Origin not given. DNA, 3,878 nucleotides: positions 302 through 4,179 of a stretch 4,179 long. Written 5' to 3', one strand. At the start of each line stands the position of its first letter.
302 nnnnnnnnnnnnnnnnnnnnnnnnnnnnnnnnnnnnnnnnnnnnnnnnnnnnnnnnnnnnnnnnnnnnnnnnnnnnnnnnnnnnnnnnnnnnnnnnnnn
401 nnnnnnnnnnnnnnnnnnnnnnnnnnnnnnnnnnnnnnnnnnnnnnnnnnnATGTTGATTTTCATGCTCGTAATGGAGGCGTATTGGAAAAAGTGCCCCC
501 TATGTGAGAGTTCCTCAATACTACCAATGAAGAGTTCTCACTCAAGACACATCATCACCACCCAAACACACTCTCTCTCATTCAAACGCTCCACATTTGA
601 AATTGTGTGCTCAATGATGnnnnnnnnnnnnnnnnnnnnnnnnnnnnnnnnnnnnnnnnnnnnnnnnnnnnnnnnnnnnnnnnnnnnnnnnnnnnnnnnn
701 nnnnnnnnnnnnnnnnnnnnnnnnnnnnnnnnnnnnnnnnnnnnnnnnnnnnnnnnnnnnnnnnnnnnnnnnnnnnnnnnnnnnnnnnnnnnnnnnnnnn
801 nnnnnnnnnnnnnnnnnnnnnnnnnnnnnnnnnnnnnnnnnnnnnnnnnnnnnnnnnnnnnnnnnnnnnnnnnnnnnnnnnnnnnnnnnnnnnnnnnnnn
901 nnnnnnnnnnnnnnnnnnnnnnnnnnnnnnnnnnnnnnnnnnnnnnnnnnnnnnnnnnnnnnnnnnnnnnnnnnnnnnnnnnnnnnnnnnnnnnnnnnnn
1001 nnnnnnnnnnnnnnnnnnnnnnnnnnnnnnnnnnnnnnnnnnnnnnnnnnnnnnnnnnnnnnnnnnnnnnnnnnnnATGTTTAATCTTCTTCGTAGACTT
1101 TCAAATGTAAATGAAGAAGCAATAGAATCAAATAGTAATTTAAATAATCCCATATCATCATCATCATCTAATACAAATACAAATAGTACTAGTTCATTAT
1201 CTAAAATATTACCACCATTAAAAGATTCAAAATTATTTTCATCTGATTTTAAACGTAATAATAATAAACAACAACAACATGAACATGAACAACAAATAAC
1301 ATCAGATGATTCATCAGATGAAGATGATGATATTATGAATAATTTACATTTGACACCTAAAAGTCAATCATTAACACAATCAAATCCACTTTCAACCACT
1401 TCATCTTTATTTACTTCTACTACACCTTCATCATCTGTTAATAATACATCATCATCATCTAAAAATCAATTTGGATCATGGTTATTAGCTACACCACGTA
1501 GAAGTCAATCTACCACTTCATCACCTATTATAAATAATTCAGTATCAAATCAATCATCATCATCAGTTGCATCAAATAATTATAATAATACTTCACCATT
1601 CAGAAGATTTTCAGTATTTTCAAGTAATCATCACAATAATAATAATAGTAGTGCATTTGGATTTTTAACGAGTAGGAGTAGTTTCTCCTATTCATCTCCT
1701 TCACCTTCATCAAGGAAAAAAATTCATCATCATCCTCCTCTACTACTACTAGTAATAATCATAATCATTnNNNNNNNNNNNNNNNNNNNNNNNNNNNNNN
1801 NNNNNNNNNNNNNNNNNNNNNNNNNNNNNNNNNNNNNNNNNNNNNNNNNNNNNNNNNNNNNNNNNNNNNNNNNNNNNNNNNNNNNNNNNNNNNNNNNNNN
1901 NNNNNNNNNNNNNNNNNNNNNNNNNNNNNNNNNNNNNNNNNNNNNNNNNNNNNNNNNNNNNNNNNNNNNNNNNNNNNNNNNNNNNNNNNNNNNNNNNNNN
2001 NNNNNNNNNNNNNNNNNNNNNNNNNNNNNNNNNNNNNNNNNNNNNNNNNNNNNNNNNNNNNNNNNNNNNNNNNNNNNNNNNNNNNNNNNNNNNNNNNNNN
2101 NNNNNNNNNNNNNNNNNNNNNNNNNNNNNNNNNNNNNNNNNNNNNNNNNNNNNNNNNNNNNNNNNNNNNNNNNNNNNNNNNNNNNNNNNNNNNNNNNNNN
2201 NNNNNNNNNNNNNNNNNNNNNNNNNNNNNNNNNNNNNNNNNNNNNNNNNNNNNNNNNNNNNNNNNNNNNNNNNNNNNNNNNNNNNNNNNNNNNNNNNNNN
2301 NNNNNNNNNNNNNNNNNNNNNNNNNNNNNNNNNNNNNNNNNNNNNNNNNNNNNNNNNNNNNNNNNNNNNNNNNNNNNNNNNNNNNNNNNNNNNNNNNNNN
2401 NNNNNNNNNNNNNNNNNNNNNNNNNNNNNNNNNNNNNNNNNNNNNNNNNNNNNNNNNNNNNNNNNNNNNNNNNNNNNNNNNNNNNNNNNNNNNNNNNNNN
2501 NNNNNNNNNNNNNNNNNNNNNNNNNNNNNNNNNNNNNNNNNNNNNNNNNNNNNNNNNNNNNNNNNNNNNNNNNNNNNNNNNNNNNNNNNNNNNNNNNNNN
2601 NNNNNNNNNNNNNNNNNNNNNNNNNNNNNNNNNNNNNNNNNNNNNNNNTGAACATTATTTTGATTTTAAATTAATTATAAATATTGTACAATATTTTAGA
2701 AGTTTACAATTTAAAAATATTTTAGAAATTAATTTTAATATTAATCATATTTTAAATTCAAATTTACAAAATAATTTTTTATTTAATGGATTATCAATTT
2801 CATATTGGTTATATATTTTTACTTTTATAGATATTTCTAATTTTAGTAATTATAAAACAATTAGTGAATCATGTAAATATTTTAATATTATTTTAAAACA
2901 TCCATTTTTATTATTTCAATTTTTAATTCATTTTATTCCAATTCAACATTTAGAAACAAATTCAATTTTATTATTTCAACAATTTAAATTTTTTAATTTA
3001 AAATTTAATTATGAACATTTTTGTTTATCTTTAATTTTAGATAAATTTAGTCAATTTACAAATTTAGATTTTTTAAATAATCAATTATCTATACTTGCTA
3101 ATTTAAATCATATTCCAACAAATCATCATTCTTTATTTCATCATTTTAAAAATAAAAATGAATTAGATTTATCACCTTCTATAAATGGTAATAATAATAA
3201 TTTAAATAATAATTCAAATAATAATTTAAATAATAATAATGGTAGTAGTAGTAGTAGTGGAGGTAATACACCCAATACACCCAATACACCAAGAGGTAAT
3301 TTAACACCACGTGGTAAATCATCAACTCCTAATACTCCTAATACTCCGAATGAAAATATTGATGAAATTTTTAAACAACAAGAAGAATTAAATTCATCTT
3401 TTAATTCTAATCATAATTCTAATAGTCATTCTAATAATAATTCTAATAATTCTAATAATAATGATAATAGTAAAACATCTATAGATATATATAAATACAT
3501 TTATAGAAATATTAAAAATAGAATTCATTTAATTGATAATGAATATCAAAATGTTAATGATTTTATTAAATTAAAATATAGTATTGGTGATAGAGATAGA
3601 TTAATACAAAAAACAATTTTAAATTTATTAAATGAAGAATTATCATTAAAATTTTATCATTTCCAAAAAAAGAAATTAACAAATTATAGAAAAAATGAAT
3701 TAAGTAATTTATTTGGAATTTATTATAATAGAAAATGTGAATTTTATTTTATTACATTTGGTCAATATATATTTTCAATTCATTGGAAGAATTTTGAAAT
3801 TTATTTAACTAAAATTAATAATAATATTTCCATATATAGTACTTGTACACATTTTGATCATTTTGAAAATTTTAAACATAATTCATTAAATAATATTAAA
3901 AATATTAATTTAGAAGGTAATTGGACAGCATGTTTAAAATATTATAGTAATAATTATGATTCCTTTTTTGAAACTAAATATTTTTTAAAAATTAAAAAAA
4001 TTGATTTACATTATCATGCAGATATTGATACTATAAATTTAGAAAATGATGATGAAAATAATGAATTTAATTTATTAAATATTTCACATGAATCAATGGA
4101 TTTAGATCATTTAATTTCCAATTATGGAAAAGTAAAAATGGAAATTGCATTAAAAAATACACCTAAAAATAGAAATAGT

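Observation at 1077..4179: One large gene is split by the N-run, and its downstream 510-codon half is missing from the ORF track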

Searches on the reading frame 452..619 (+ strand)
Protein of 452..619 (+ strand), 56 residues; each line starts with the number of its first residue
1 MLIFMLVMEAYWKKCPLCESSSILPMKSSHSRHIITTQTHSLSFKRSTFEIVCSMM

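Call 33: search_protein_families(library=pfam, proteins=[window:452-619:+], max_evalue=10)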
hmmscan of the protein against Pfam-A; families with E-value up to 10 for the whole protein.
seq(56 aa): 0 families

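Call 46: find_encoding_contigs(protein=window:452-619:+, flank=10000)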
Protein window:452-619:+ (56 aa): no gene with exactly this product is on record in the collection.
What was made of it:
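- Tried and rejected: An exact-product look-up of the 56-aa ORF 452..622, meant to find a gap-spanning contig, found nothing on record (call 46).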

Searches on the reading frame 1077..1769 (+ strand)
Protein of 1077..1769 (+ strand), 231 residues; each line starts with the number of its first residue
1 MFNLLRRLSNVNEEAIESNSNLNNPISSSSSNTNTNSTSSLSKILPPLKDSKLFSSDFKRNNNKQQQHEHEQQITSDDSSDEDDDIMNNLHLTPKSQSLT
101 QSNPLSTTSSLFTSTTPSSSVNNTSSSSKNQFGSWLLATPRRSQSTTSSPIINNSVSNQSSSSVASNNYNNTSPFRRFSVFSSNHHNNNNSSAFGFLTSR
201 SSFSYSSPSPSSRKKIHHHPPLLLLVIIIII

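Call 6: search_protein_families(library=pfam, proteins=[window:1077-1769:+], max_evalue=1)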
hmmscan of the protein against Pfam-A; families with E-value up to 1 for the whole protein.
window:1077-1769:+ (231 aa): 1 family
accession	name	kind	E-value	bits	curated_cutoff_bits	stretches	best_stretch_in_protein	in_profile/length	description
PF15994.10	DUF4770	-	0.94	10.1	27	1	39-127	68-152/181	Domain of unknown function (DUF4770)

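Call 45: find_homologous_proteins(query=window:1077-1721:+, max_evalue=0.01)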
Query window:1077-1721:+: 6845 candidates shared short words with the query, none scored E <= 0.01.
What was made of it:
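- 1077..1721 (+): N-terminal coding region in phase 0. It starts at ATG 1077 in an A-rich context and encodes a Ser/Thr/Asn-rich low-complexity protein of 215 codons. No Pfam hit (call 6) and no homologue (call 45).
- On Single gene spanning the gap: The N-half has none (call 45).
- Tried and rejected: The N-half search found nothing (call 45).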

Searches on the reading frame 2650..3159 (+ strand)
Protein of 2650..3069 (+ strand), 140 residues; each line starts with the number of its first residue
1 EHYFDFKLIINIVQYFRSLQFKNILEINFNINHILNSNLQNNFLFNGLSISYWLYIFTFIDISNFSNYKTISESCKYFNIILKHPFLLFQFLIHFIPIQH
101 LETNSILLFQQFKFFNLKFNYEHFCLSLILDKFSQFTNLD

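Call 26: find_related_loci(query=A1, collection=metagenome_contigs, flank=10000)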
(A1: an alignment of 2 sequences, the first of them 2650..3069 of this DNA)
Query A1 (140 aa) in metagenome_contigs; peptide patterns used: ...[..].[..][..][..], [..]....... (x = any residue, [..] = any of these).
600 stretches matched a pattern, but none encodes a relative of the query by tblastn (E <= 1e-3).

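Call 27: find_homologous_proteins(query=A1, max_evalue=0.01)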
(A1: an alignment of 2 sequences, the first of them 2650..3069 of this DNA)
Query A1 (2 sequences) (140 aa, profile of the alignment): 1 proteins with E <= 0.01 among 277 candidates.
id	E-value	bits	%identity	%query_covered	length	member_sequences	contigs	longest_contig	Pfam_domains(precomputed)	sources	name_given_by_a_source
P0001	4.7e-94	331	40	87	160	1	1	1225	-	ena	-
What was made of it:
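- Tried and rejected: A profile search with window plus homologue found only P0001 again (call 27).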

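Call 28: search_protein_families(library=pfam, proteins=[window:2650-3069:+], max_evalue=10)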
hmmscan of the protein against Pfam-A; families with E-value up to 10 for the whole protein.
window:2650-3069:+ (140 aa): 0 families

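Call 29: search_solved_structures(query=A1, max_evalue=10, show_alignments=2)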
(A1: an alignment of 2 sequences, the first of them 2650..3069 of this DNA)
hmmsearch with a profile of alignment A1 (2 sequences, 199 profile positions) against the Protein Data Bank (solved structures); distinct sequences matched with E-value up to 10: 2.
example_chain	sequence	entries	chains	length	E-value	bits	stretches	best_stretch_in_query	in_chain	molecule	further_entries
1rkr_A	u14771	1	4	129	0.47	13.1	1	129-147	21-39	AZURIN-I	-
6l1v_A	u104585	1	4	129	0.48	13.1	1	129-147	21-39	Azurin-1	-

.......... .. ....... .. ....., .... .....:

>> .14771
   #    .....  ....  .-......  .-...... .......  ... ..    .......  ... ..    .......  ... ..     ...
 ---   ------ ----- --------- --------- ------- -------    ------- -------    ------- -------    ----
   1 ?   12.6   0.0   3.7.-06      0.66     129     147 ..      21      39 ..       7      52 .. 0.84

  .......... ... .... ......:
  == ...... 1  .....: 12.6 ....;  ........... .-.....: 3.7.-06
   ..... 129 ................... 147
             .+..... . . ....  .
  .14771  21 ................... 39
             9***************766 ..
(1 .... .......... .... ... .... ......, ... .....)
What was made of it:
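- Tried and rejected: A profile search of Protein Data Bank sequences gave only a chance azurin match at E 0.47 (call 29).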

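Call 37: predict_structure(alignment_id=A2)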
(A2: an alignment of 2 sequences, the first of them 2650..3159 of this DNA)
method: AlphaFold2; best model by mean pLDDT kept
length: 170 residues; sequences in the alignment: 2
mean_pLDDT: 41.2   pTM: 0.25
mean pLDDT of the five models: 41.2, 39.3, 38.0, 37.2, 37.1
residues with pLDDT >= 90: 0; 70-90: 0; 50-70: 26; < 50: 144
segments of 3 or more residues with pLDDT < 50: 1-125, 153-170
pLDDT, mean of each block of 10 residues (from residue 1): 28 35 39 33 36 43 37 39 41 43 41 40 49 55 57 43 39
secondary structure, 60 per line:
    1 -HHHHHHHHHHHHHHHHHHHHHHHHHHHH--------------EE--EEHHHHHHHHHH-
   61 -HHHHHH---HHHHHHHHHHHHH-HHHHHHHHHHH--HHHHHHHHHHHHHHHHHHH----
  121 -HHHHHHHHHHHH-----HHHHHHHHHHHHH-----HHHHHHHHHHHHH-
elements in order: H2-29 H50-59 H62-67 H71-83 H85-95 H98-116 H122-133 H139-151 H157-169
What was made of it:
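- On F-box domain proteins (PF00646 / PF12937): Helices are predicted at residues 50-59, 62-67 and 71-83, but the model is unreliable, so no fold search was run (call 37).
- Closest known: F-box proteins, the substrate adaptors of SCF ubiquitin ligases. Same: The region is predicted all-helical (call 37).
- Closest known: F-box proteins, the substrate adaptors of SCF ubiquitin ligases. Different: The AlphaFold model is too poor (pLDDT 41) for a fold comparison (call 37).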

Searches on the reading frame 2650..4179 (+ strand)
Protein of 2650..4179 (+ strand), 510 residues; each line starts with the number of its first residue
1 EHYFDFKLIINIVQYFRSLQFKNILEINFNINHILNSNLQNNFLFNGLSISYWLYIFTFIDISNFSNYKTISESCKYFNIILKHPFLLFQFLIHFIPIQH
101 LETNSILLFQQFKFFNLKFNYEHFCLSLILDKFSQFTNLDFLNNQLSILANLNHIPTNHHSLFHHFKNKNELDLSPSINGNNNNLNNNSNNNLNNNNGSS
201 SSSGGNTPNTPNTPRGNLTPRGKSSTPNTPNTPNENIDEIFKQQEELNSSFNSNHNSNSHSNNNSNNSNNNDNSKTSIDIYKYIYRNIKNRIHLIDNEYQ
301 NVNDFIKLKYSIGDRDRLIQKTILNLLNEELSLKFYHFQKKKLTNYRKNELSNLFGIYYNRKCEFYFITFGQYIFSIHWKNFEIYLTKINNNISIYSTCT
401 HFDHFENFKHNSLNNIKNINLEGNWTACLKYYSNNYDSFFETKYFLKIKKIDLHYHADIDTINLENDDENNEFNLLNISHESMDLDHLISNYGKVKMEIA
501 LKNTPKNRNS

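Call 6: search_protein_families(library=pfam, proteins=[window:2650-4179:+], max_evalue=1)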
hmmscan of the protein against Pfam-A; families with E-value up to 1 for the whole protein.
window:2650-4179:+ (510 aa): 0 families

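Call 7: find_homologous_proteins(query=window:2650-4179:+)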
Query window:2650-4179:+: 8000 candidates shared short words with the query, none scored E <= 0.001.
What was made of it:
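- Tried and rejected: The word-indexed protein search with the whole C-half found nothing (call 7).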

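Call 16: search_protein_representatives(protein=window:2650-4179:+)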
Query: 510 residues. Proteins with E-value up to 0.001 (for the whole library): 1; up to 1e-10: 1; up to 1e-30: 0. The best 1 are listed.
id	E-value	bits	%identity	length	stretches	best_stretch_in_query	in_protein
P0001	4.0e-22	95.4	51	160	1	33-122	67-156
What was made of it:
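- Neither half has a homologue that includes the other (calls 16, 45).
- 2650..3015 (+): Conserved region of 122 residues, the only part with a detectable relative. The core is L-S-I-SYWLYIF-T-FID ... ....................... at about 2791-2925. phmmer hit P0001 at E 4e-22 (call 16).
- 3472..4179 (+): C-terminal region of 236 residues, still open at the last base of the window. The gene continues beyond the window. No homologue in the exhaustive search (call 16).
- Closest known: Gene models split or truncated by sequence gaps in draft eukaryotic assemblies. Different: The only unusual point is that no annotated protein for either half was found in the databases available here (calls 7, 16, 45).
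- Neither half was found as an annotated protein in the databases searched (calls 7, 16, 45).
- Tried and rejected: The candidate list may have been swamped by low-complexity words, so the exhaustive HMMER search was used instead and gave one hit (call 16).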

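Call 18: list_cluster_members(proteins=[P0001])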
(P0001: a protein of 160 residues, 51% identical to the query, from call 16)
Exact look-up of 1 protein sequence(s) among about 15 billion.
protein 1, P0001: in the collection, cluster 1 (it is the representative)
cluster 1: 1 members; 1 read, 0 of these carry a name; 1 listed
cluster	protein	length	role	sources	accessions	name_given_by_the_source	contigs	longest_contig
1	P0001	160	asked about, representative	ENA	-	-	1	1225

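Call 19: find_encoding_contigs(protein=P0001, flank=10000)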
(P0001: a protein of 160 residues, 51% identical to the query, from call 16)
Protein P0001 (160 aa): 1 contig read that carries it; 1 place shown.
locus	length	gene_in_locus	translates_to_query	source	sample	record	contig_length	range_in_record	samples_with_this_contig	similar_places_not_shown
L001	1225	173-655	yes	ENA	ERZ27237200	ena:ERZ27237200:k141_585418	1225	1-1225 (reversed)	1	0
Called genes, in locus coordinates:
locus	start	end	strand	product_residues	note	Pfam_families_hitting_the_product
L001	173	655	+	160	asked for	-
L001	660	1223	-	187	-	?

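Call 28: search_protein_families(library=pfam, proteins=[P0001], max_evalue=10)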
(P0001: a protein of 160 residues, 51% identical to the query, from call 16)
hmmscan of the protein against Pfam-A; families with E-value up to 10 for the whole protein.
P0001 (160 aa): 0 families
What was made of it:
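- On F-box domain proteins (PF00646 / PF12937): hmmscan against Pfam-A at E up to 10 gave no F-box family for window 2650-3069, for 2770-2949 or for P0001 (call 28).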

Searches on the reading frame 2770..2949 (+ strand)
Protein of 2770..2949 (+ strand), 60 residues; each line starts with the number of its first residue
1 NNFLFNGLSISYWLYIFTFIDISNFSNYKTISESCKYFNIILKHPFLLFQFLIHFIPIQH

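Call 28: search_protein_families(library=pfam, proteins=[window:2770-2949:+], max_evalue=10)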
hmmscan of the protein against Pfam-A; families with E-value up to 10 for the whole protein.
window:2770-2949:+ (60 aa): 1 family
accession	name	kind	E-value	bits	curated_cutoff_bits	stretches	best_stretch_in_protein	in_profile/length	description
PF10746.14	Phage_holin_2_2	-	0.27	11.4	25.4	1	4-20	25-41/61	Phage holin T7 family, holin superfamily II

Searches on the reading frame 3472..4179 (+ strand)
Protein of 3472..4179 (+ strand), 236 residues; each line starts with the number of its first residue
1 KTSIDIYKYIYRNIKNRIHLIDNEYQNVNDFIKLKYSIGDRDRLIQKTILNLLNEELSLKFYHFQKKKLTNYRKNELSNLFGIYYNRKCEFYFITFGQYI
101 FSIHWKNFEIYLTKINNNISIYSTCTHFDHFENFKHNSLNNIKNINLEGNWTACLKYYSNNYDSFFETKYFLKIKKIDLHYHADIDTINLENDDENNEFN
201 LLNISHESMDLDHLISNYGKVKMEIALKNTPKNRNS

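Call 28: search_protein_families(library=pfam, proteins=[window:3472-4179:+], max_evalue=10)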
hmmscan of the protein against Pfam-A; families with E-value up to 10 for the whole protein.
window:3472-4179:+ (236 aa): 0 families
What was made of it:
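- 3472..4179 (+): No Pfam hit (call 28).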

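Call 48: predict_structure(protein=window:3472-4179:+)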
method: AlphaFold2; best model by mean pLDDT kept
length: 236 residues; sequences in the alignment: 1
mean_pLDDT: 38.9   pTM: 0.31
mean pLDDT of the five models: 38.9, 37.0, 29.8, 29.3, 26.2
residues with pLDDT >= 90: 0; 70-90: 0; 50-70: 56; < 50: 180
segments of 3 or more residues with pLDDT < 50: 3-5, 27-40, 58-90, 112-236
pLDDT, mean of each block of 10 residues (from residue 1): 51 58 49 39 56 52 39 43 42 53 52 44 28 27 26 26 27 26 30 33 33 37 30 29
secondary structure, 60 per line:
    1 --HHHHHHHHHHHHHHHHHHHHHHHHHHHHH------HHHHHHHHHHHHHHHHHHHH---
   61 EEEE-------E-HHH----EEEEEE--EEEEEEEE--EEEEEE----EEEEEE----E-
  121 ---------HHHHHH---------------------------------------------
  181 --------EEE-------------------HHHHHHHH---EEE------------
elements in order: H3-31 H38-57 E61-64 E81-86 E89-96 E99-104 E109-114 H130-135 E189-191 H211-218 E222-224
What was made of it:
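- Tried and rejected: Two AlphaFold2 runs gave pLDDT 41 and 39, so no fold search was justified (calls 37, 48).
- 3472..4179 (+): The AlphaFold model has pLDDT 38.9 and is unusable (call 48).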
